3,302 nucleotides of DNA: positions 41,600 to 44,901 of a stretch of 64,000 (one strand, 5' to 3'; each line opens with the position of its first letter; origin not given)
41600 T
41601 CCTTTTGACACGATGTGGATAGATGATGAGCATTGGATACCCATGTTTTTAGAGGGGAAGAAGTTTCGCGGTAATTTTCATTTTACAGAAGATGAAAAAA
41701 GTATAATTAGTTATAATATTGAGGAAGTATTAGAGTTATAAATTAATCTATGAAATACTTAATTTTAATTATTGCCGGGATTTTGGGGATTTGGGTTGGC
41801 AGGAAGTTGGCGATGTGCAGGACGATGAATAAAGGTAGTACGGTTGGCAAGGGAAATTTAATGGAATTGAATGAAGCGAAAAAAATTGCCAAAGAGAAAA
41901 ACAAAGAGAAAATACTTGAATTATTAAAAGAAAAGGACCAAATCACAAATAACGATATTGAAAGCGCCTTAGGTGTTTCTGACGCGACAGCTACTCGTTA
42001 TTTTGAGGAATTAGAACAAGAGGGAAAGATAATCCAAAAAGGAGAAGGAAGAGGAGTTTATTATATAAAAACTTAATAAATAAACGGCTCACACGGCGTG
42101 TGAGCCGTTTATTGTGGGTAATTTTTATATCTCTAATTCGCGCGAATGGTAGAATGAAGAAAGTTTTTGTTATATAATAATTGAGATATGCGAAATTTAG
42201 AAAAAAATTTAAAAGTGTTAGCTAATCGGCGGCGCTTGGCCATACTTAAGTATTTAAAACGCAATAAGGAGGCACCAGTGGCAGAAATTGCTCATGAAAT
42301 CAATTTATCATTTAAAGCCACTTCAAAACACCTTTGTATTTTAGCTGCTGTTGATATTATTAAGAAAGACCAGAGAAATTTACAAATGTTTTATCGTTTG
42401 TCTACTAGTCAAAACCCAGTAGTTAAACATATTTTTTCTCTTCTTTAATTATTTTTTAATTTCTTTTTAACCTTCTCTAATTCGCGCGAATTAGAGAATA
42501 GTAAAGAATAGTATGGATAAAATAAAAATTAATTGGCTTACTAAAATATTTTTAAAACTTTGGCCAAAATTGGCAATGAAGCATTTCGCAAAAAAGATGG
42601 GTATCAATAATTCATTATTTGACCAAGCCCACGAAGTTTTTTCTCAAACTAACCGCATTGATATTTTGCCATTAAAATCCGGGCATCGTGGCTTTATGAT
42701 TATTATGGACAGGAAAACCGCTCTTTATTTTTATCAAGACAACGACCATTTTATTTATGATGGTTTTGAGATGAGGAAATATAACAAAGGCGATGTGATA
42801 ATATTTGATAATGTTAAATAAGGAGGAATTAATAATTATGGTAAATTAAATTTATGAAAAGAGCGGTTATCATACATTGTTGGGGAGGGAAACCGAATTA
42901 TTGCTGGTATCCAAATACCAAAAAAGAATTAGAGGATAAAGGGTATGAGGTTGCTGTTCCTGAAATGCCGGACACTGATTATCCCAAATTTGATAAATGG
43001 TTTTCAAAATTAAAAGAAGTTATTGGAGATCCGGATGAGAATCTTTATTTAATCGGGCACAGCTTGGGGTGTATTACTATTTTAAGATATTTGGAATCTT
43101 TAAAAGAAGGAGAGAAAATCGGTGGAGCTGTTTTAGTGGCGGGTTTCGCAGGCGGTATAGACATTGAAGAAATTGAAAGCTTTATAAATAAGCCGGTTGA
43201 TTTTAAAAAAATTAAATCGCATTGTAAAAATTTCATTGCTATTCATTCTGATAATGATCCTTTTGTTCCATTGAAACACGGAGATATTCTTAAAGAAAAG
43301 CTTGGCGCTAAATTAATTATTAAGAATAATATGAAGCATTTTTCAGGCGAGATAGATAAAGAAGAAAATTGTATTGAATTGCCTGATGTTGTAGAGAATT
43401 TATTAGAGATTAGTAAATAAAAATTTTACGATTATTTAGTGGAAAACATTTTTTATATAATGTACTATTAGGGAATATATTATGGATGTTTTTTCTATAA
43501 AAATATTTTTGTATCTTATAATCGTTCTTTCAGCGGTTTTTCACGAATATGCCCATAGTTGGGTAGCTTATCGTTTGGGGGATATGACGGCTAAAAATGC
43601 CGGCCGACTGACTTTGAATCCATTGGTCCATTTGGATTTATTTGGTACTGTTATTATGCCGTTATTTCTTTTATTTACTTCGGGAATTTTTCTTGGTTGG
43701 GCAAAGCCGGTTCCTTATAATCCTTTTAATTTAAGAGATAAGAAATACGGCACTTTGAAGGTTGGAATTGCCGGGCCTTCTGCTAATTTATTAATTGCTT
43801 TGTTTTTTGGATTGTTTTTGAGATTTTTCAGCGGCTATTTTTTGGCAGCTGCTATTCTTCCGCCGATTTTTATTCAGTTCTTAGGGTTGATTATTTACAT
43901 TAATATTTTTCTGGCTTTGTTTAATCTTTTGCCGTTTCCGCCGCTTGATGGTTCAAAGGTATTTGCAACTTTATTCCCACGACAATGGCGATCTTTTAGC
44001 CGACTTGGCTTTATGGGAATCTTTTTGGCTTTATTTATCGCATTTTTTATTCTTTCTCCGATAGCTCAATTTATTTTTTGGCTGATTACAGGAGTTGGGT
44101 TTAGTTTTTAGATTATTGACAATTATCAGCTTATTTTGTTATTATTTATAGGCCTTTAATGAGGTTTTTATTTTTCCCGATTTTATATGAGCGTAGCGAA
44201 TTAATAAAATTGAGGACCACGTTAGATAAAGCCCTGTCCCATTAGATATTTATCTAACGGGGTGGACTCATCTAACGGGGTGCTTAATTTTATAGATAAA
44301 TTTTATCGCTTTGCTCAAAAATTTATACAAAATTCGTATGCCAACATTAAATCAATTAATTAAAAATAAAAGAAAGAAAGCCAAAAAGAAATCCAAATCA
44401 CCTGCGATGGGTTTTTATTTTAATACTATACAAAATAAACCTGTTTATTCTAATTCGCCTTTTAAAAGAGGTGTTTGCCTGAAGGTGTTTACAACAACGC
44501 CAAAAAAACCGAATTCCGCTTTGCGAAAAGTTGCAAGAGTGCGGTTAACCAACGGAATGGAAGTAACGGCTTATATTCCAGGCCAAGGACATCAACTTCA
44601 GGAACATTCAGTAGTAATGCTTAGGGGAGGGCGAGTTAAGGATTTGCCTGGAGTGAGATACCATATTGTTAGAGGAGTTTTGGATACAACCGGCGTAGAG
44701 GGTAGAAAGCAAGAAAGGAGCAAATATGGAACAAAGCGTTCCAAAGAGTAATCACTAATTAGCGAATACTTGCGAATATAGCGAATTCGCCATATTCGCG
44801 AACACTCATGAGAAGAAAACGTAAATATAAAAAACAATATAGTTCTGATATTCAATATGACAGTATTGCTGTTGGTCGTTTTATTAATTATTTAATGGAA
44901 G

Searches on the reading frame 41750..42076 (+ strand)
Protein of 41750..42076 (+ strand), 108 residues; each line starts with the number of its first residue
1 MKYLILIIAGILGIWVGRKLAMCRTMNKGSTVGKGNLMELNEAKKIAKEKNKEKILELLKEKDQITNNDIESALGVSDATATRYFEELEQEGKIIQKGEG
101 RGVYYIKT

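Call 73: search_protein_families(library=pfam, proteins=[window:41750-42076:+], max_evalue=0.001)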
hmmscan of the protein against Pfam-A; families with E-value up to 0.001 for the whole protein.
window:41750-42076:+ (108 aa): 11 families
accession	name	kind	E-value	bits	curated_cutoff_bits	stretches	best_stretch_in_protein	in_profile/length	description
PF13412.12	HTH_24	-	5.4e-09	35.9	21.9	1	50-94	3-47/48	Winged helix-turn-helix DNA-binding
PF08279.18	HTH_11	-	4.2e-08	33.4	25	1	52-102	2-53/55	HTH domain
PF04703.18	FaeA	-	6.6e-07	30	20.7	1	52-103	2-54/62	FaeA-like protein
PF08220.18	HTH_DeoR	-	3.7e-06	27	21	1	53-99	3-48/57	DeoR-like helix-turn-helix domain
PF06163.17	DUF977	-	5e-06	27.1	22.1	1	48-99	10-61/134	Bacterial protein of unknown function (DUF977)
PF01047.28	MarR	-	1e-05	25.7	24.6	1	54-93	7-46/59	MarR family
PF25213.1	HVO_A0261_N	-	5.5e-05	23.4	35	1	43-97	4-57/86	HVO_A0261 N-terminal domain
PF01325.25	Fe_dep_repress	-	0.00021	21.9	26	1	53-95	11-53/60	Iron dependent repressor, N-terminal DNA binding domain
PF24034.1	DUF7343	-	0.00026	21.2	27.6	1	50-101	3-55/62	Domain of unknown function (DUF7343)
PF09339.16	HTH_IclR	-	0.00039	20.6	22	1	55-92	8-46/52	IclR helix-turn-helix domain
PF22168.2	DIP2311-like_C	-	0.00093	19.9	27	0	59-105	14-60/63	Transcriptional regulator DIP2311-like, C-terminal domain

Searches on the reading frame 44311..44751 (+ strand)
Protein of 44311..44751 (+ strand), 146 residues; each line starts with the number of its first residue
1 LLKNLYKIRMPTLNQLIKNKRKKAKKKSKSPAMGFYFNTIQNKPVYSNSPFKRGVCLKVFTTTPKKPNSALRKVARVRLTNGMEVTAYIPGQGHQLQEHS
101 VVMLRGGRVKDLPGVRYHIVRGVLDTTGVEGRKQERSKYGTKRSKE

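Call 73: search_protein_families(library=pfam, proteins=[window:44311-44751:+], max_evalue=0.001)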
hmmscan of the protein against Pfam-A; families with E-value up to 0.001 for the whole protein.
window:44311-44751:+ (146 aa): 1 family
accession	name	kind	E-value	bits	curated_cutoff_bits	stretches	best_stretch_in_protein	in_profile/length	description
PF00164.32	Ribosom_S12_S23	-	2.9e-37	127.2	22.3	1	44-145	6-109/110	Ribosomal protein S12/S23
